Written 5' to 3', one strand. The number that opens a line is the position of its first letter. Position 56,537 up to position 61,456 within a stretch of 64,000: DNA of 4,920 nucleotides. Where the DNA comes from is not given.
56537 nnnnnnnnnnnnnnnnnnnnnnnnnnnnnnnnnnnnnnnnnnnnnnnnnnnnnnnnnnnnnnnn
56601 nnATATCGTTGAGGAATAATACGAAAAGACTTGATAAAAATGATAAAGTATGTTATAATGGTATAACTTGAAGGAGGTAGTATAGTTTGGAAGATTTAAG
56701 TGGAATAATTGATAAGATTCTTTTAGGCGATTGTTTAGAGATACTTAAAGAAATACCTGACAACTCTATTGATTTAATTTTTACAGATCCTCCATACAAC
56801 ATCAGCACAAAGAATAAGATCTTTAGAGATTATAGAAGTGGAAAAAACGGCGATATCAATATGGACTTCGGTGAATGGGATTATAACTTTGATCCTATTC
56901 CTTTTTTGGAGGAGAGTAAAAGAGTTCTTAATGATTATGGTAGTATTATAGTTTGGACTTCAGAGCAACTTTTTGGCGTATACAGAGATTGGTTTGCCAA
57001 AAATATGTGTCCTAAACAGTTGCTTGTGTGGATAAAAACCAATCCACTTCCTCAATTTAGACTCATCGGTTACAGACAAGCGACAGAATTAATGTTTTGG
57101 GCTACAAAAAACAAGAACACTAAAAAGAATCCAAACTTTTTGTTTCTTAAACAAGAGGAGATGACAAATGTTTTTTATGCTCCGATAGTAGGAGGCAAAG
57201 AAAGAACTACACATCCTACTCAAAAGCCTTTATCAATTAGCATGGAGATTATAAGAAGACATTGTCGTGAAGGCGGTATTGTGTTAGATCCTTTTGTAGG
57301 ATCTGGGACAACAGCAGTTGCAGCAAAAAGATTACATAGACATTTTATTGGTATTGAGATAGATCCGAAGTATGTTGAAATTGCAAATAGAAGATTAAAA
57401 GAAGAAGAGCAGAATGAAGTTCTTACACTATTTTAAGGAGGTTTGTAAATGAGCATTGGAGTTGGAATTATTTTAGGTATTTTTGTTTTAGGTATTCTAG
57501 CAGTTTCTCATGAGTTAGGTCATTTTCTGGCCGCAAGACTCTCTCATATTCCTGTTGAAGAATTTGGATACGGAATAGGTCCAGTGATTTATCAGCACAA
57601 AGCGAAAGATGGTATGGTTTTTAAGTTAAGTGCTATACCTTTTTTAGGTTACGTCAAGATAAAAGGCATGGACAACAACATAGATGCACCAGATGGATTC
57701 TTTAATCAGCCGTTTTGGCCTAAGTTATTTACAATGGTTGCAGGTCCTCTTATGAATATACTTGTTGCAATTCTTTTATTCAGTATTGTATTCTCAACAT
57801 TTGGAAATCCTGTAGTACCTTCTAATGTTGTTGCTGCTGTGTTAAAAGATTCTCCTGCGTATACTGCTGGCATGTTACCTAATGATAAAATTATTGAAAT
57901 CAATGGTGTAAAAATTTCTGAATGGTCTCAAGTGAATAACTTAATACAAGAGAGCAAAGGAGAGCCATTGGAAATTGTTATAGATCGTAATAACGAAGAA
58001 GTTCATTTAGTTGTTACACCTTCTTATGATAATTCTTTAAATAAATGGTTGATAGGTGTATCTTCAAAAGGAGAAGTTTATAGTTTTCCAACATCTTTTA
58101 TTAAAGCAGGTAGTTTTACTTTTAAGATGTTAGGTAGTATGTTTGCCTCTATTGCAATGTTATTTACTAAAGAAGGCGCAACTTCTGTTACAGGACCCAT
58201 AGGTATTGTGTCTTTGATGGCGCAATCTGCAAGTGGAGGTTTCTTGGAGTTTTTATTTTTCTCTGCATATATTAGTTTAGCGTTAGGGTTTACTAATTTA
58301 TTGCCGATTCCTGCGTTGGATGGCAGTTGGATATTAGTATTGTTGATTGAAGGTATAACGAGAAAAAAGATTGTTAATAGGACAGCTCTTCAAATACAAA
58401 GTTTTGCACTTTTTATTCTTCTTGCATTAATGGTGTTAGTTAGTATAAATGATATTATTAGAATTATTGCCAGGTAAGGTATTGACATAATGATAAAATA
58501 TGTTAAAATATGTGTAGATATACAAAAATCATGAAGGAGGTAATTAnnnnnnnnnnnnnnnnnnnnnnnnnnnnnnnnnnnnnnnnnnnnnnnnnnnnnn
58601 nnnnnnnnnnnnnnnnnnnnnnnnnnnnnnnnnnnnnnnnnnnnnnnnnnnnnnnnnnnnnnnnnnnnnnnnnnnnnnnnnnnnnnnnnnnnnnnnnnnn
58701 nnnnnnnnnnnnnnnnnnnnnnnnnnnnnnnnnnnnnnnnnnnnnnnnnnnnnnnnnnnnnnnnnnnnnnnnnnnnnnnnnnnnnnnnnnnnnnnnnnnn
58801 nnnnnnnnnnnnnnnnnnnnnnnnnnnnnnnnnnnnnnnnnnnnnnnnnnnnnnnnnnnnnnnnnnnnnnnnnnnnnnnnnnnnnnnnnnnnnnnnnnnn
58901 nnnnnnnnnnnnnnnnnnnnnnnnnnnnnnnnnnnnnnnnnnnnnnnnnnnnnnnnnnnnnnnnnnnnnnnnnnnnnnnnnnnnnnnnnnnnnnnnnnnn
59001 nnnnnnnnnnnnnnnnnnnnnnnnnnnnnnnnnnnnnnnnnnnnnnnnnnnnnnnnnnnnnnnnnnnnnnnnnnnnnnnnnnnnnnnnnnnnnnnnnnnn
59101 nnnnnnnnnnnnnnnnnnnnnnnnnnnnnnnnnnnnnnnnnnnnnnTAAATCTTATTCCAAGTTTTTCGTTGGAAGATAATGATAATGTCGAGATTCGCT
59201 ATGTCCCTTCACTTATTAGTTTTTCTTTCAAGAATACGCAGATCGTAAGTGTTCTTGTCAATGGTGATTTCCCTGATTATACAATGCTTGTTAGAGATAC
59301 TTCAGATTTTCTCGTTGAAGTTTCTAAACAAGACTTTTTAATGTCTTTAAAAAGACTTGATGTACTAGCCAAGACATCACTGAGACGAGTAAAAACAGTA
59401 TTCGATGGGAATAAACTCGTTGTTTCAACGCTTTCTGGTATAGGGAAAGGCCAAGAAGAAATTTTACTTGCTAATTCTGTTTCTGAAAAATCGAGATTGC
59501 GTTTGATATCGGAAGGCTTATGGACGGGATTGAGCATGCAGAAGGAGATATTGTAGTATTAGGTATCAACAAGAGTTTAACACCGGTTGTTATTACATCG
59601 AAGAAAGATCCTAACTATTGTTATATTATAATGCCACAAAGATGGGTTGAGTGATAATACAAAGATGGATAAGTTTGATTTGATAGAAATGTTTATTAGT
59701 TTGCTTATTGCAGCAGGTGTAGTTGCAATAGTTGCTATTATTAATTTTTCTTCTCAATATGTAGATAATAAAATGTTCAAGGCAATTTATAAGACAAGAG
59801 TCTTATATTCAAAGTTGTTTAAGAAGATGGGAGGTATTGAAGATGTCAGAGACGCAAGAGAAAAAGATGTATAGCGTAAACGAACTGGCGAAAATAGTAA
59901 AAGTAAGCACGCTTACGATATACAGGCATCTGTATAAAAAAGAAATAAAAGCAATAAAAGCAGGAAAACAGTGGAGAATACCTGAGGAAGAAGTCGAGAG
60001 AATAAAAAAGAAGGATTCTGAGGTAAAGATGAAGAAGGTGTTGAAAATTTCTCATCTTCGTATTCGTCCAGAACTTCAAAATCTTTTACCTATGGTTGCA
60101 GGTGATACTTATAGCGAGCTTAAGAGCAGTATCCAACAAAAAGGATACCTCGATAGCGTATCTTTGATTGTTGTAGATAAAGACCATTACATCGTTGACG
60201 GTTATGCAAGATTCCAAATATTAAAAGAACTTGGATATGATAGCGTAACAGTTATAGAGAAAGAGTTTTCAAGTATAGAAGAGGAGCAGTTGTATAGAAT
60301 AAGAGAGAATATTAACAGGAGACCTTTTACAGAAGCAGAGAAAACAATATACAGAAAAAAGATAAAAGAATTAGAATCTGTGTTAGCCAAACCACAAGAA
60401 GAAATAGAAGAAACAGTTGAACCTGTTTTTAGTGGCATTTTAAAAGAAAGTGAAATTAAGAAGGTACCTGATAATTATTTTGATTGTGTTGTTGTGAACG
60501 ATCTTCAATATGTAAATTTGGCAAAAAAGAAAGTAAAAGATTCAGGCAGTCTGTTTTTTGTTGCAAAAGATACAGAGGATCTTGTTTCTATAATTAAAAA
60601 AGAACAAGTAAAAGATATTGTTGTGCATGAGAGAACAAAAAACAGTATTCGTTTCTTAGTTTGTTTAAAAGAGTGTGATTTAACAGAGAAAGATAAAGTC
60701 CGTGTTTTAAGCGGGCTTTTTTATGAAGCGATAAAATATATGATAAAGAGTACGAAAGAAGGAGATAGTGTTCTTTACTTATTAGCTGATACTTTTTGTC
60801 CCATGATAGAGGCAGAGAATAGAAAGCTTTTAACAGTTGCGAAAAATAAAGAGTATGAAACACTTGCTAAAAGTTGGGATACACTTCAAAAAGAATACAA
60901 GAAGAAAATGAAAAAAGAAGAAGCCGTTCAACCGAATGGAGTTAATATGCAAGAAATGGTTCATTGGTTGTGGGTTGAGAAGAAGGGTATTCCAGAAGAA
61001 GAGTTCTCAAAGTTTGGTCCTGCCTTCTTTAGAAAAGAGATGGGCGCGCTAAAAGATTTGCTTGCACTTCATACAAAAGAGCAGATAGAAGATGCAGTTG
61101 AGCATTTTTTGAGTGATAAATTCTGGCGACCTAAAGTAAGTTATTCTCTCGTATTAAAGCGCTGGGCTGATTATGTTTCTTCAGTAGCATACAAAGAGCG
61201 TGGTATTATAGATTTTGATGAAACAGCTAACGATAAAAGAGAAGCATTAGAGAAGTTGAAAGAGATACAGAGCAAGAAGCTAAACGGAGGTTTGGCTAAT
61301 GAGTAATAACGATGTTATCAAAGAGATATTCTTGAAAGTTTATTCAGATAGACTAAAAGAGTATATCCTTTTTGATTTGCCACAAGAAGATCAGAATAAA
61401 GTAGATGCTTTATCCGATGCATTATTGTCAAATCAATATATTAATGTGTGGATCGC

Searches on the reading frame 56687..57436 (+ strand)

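Call 36: search_protein_families(library=pfam, proteins=[window:56687-57436:+], max_evalue=0.01)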
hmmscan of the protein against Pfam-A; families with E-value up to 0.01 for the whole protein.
window:56687-57436:+ (249 aa): 9 families
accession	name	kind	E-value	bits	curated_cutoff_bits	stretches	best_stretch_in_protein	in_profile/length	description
PF01555.25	N6_N4_Mtase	-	1.3e-40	140.2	26.7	1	28-234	1-220/221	DNA methylase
PF13847.12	Methyltransf_31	-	3.2e-05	24.1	27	0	196-241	4-52/145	Methyltransferase domain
PF01170.24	UPF0020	-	7.1e-05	23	22.3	0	194-240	27-72/197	RMKL-like, methyltransferase domain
PF02086.21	MethyltransfD12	-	0.00014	22.1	22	0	22-49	170-197/253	D12 class N6 adenine-specific DNA methyltransferase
PF03602.21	Cons_hypoth95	-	0.00015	21.9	24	0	24-45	110-132/182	Conserved hypothetical protein 95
PF08241.18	Methyltransf_11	-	0.00072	20.6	21.2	0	204-241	5-42/95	Methyltransferase domain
PF13649.12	Methyltransf_25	-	0.00077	20.5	27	1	199-241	1-45/97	Methyltransferase domain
PF09445.16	Methyltransf_15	-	0.0051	16.8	22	0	198-235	3-40/165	RNA cap guanine-N2 methyltransferase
PF06325.19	PrmA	-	0.0093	15.9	22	0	175-242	144-209/296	Ribosomal protein L11 methyltransferase (PrmA)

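Call 37: search_protein_families(library=phrogs, proteins=[window:56687-57436:+], max_evalue=0.01)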
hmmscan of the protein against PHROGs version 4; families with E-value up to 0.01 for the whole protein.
window:56687-57436:+ (249 aa): 17 families
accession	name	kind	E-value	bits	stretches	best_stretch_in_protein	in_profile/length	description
phrog_67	-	other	3.4e-64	219.2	1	10-244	125-350/743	DNA methyltransferase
phrog_498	-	other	8.6e-34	118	1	22-244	217-427/633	DNA methyltransferase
phrog_3008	-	other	9.5e-24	85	1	173-244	147-218/244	DNA methyltransferase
phrog_18293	-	other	9.7e-18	65.3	1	171-243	41-113/119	methyltransferase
phrog_23148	-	unknown function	1.8e-15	58.3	1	145-239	51-148/165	-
phrog_23085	-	unknown function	2e-14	54.4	1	157-243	24-111/138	-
phrog_12517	-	unknown function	6.8e-13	49.5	1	189-243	99-153/316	-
phrog_8769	-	other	7.5e-12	45.9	1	196-239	12-55/71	methyltransferase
phrog_6025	-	other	1.8e-11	45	1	10-50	13-53/192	DNA methyltransferase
phrog_6952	-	other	3.1e-11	44.5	1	175-239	113-177/181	DNA methyltransferase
phrog_12862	-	unknown function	4e-09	37.5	1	12-39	6-33/149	-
phrog_18146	-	other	9e-09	35.7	1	183-245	56-119/452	DNA methyltransferase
phrog_16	-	DNA, RNA and nucleotide metabolism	2.7e-07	30.2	1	171-249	843-922/986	DNA helicase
phrog_23224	-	other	0.00021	21.7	1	14-243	73-298/305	DNA methyltransferase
phrog_10183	-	other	0.00091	18.6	0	195-238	115-158/889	DNA methyltransferase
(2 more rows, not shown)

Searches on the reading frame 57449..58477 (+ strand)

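Call 36: search_protein_families(library=pfam, proteins=[window:57449-58477:+], max_evalue=0.01)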
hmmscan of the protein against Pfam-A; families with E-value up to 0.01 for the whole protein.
window:57449-58477:+ (342 aa): 5 families
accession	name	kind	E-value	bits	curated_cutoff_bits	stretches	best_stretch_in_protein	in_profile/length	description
PF02163.28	Peptidase_M50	-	2.4e-49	168.1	27.2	1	11-326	3-220/221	Peptidase family M50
PF17820.7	PDZ_6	-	9.1e-12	45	27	1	127-180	1-54/54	PDZ domain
PF13180.12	PDZ_2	-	1.6e-07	32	27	1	127-189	15-78/80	PDZ domain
PF00595.29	PDZ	-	1.1e-06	29.4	23.2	1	125-171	26-74/81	PDZ domain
PF04495.20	GRASP55_65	-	0.0033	18.2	27.7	1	128-189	47-110/138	GRASP55/65 PDZ-like domain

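Call 37: search_protein_families(library=phrogs, proteins=[window:57449-58477:+], max_evalue=0.01)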
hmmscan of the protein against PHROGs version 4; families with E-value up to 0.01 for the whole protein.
window:57449-58477:+ (342 aa): 1 family
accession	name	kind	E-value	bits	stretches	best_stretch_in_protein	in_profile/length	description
phrog_11383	-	unknown function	0.00012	22.6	1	127-190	389-453/462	-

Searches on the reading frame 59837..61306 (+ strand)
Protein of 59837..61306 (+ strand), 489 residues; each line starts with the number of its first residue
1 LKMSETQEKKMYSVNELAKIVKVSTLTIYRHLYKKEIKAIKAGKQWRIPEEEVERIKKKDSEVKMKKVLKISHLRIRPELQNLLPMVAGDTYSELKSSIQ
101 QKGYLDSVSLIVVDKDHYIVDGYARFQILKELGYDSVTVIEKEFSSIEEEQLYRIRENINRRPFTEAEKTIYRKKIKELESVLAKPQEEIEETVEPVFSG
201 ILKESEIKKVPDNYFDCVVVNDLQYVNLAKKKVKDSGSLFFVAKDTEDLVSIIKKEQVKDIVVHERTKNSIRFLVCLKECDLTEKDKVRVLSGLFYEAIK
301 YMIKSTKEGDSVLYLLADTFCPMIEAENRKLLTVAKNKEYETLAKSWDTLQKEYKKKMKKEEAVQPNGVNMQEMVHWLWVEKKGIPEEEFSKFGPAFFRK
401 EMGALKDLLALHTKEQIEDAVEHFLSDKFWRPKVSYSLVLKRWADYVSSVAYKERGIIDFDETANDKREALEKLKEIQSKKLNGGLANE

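Call 36: search_protein_families(library=pfam, proteins=[window:59837-61306:+], max_evalue=0.01)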
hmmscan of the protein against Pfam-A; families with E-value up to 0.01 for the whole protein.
window:59837-61306:+ (489 aa): 4 families
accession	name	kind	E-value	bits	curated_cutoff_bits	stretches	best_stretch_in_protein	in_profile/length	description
PF12728.13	HTH_17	-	2.6e-11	44.1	27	1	11-58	1-48/51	Helix-turn-helix domain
PF02195.25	ParB_N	-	0.0026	18.2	26.3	1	89-149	24-85/95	ParB N-terminal domain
PF21663.2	WipA_Phos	-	0.0092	15.9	27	1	214-363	17-164/238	WipA-like, phosphatase domain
PF02796.21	HTH_7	-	0.0095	16.5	23.8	0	9-32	20-42/45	Helix-turn-helix domain of resolvase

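Call 37: search_protein_families(library=phrogs, proteins=[window:59837-61306:+], max_evalue=0.01)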
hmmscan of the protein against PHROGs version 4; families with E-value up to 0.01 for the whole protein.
window:59837-61306:+ (489 aa): 13 families
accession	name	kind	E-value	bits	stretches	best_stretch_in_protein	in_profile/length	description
phrog_12047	-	DNA, RNA and nucleotide metabolism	9.5e-10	39.5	1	72-187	10-113/301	ParB-like partition nuclease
phrog_26377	-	DNA, RNA and nucleotide metabolism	1.4e-09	38.9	1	71-175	11-111/326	ParB-like partition protein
phrog_498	-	other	4.5e-09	36.4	1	62-158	29-123/633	DNA methyltransferase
phrog_17439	-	unknown function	1.2e-08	35.7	1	56-185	5-139/240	-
phrog_620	-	DNA, RNA and nucleotide metabolism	1.9e-08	35.6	1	90-158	30-95/217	ParB-like partition protein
phrog_10045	-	DNA, RNA and nucleotide metabolism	2.1e-08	34.9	1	8-59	17-69/74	HTH DNA binding protein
phrog_66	-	integration and excision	7.4e-08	33.5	1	2-66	84-149/412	excisionase and transcriptional regulator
phrog_21315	-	unknown function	1.3e-07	32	1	70-184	11-120/415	-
phrog_6401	-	DNA, RNA and nucleotide metabolism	1.6e-05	25.7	1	7-61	5-61/64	DNA binding protein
phrog_8947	-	unknown function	3.9e-05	24.4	1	85-167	32-111/219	-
phrog_1840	-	integration and excision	0.00052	21.4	1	11-63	6-59/90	excisionase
phrog_940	-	DNA, RNA and nucleotide metabolism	0.0021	18.4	1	89-172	26-106/388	nuclease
phrog_2655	-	integration and excision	0.0084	16.8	1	3-66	106-174/181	excisionase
